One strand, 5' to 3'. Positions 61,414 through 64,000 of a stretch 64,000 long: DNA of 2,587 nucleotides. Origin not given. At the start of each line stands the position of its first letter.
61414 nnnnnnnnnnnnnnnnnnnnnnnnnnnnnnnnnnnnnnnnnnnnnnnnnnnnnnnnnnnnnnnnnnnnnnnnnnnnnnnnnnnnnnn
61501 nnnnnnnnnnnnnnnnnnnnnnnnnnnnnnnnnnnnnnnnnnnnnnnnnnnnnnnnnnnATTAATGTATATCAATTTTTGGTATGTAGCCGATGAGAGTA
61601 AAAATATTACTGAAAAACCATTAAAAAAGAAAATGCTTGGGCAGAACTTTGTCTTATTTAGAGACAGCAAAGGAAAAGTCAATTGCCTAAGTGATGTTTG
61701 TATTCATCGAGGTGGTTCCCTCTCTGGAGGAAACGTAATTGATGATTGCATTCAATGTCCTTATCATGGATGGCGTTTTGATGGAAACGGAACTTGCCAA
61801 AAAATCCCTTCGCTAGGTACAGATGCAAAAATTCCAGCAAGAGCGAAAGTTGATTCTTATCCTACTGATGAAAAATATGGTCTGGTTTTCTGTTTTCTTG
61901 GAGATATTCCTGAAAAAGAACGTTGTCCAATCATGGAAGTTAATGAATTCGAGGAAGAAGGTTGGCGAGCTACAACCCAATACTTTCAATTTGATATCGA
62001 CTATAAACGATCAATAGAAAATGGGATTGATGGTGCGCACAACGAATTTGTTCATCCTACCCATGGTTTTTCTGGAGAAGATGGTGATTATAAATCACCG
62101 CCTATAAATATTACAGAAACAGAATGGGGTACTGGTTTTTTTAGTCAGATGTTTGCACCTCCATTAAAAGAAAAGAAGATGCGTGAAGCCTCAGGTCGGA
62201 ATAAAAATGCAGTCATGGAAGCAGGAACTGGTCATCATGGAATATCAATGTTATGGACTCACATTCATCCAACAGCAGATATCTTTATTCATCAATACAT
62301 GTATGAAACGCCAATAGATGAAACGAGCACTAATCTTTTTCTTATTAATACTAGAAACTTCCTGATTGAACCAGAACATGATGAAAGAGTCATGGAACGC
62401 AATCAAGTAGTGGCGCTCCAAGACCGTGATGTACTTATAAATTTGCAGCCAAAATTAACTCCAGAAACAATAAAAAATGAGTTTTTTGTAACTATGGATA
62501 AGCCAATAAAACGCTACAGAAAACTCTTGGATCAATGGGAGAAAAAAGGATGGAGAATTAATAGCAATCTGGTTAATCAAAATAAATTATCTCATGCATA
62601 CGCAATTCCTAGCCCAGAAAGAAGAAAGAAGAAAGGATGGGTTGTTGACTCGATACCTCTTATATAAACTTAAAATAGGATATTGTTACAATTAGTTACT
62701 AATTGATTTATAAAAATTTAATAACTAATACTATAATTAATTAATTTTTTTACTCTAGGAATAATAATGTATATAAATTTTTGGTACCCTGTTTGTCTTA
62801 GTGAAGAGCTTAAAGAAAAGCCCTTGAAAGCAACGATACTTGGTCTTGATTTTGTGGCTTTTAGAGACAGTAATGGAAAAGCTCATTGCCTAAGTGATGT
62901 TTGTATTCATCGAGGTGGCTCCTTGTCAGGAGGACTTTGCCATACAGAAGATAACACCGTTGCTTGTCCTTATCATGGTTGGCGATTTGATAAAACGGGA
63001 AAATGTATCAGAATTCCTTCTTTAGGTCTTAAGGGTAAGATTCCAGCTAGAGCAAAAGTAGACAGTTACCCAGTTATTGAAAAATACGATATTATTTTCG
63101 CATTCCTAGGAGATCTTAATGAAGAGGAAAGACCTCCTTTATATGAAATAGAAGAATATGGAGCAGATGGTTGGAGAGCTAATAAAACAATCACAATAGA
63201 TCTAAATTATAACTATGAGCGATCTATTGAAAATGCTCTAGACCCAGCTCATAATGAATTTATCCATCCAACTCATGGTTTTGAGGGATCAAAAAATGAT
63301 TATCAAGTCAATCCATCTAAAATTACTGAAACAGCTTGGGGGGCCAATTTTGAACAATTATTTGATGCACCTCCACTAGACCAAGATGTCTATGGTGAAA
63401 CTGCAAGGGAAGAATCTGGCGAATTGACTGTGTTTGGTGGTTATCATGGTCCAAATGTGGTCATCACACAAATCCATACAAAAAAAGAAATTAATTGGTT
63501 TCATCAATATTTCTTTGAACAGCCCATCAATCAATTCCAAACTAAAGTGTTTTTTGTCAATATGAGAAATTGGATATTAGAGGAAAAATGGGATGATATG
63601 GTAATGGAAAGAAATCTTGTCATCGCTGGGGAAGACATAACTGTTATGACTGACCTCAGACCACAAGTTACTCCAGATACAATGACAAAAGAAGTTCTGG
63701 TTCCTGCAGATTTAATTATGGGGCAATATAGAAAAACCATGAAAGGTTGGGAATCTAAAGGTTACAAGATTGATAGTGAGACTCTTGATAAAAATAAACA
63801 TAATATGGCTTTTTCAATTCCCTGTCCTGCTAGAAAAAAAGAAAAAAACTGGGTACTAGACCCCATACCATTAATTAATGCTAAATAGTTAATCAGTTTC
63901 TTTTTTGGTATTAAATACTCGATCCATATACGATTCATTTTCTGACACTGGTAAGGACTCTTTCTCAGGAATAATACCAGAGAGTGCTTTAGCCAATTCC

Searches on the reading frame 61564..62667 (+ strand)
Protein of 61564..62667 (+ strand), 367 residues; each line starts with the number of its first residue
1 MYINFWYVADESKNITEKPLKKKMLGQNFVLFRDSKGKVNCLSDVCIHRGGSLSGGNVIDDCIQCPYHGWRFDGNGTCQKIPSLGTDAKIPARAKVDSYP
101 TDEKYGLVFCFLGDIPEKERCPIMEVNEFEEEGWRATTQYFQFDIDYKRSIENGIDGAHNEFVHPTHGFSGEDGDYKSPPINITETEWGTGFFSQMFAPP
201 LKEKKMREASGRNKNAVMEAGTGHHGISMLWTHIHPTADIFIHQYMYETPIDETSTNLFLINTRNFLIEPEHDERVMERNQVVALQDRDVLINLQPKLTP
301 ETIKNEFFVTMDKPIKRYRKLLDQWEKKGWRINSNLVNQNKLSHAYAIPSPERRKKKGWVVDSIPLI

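Call 10: search_protein_families(library=pfam, proteins=[window:61564-62667:+], max_evalue=0.01)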
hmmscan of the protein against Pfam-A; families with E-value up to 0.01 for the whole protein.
window:61564-62667:+ (367 aa): 3 families
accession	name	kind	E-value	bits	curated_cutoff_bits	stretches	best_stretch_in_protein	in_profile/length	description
PF00355.32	Rieske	-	4.8e-24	84.5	20.3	1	6-86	2-83/88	Rieske [2Fe-2S] domain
PF19112.6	VanA_C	-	1.6e-14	54.9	23.5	1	145-327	3-192/193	Vanillate O-demethylase oxygenase C-terminal domain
PF19298.5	KshA_C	-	0.00052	20.6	23.3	1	121-261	14-142/207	3-Ketosteroid 9alpha-hydroxylase C-terminal domain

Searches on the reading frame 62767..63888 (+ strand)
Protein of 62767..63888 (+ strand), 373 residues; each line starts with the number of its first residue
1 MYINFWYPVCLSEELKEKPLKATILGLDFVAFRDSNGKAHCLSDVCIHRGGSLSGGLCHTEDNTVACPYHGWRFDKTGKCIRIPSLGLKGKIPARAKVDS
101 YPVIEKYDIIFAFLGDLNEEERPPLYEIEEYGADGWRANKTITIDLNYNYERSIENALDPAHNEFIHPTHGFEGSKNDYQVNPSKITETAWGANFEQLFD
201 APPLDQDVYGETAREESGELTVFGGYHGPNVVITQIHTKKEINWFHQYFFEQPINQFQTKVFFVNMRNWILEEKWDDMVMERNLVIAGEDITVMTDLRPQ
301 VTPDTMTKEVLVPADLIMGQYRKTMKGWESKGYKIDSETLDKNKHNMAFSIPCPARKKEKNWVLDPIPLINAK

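Call 10: search_protein_families(library=pfam, proteins=[window:62767-63888:+], max_evalue=0.01)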
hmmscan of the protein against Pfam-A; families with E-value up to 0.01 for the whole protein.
window:62767-63888:+ (373 aa): 4 families
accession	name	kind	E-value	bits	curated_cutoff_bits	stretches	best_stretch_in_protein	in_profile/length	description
PF00355.32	Rieske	-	3.9e-23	81.6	20.3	1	6-87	2-82/88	Rieske [2Fe-2S] domain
PF19112.6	VanA_C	-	1.8e-10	41.7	23.5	1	149-328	4-190/193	Vanillate O-demethylase oxygenase C-terminal domain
PF19298.5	KshA_C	-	3.4e-05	24.4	23.3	1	122-263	8-141/207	3-Ketosteroid 9alpha-hydroxylase C-terminal domain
PF13806.12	Rieske_2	-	0.00032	21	27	1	6-103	2-94/104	Rieske-like [2Fe-2S] domain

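Call 65: find_encoding_contigs(protein=window:62767-63888:+, flank=10000, max_places=2)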
Protein window:62767-63888:+ (373 aa): 23 contigs read that carry it; 2 places shown.
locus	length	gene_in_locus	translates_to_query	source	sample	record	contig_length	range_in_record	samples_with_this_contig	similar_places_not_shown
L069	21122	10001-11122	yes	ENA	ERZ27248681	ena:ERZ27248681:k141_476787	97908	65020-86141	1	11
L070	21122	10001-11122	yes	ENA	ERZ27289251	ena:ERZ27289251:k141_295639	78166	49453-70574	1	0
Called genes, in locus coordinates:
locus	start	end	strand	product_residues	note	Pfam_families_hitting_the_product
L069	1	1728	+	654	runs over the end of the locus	PF00289:Biotin_carb_N, PF02222:ATP-grasp, PF02786:CPSase_L_D2, PF07478:Dala_Dala_lig_C, PF02785:Biotin_carb_C, PF18140:PCC_BT, PF00364:Biotin_lipoyl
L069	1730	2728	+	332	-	PF02492:cobW (faint), PF03308:MeaB, PF13191:AAA_16 (faint)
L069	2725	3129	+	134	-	PF00903:Glyoxalase, PF13669:Glyoxalase_4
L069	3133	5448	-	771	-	PF19313:DUF5916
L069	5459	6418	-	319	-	PF00698:Acyl_transf_1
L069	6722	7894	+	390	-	PF01266:DAO (weak), PF01494:FAD_binding_3, PF03486:HI0933_like (weak), PF07992:Pyr_redox_2 (weak), PF13450:NAD_binding_8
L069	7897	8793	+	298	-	-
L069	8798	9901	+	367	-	PF00355:Rieske, PF19112:VanA_C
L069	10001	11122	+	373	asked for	PF00355:Rieske, PF19112:VanA_C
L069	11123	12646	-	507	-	PF11794:HpaB_N, PF03241:HpaB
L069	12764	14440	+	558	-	PF00561:Abhydrolase_1, PF12697:Abhydrolase_6 (faint)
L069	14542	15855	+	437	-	PF07690:MFS_1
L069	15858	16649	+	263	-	PF00561:Abhydrolase_1, PF12146:Hydrolase_4 (weak), PF12697:Abhydrolase_6 (weak)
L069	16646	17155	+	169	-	PF01292:Ni_hydr_CYTB (weak)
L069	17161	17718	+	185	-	-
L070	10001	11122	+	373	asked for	PF00355:Rieske, PF19112:VanA_C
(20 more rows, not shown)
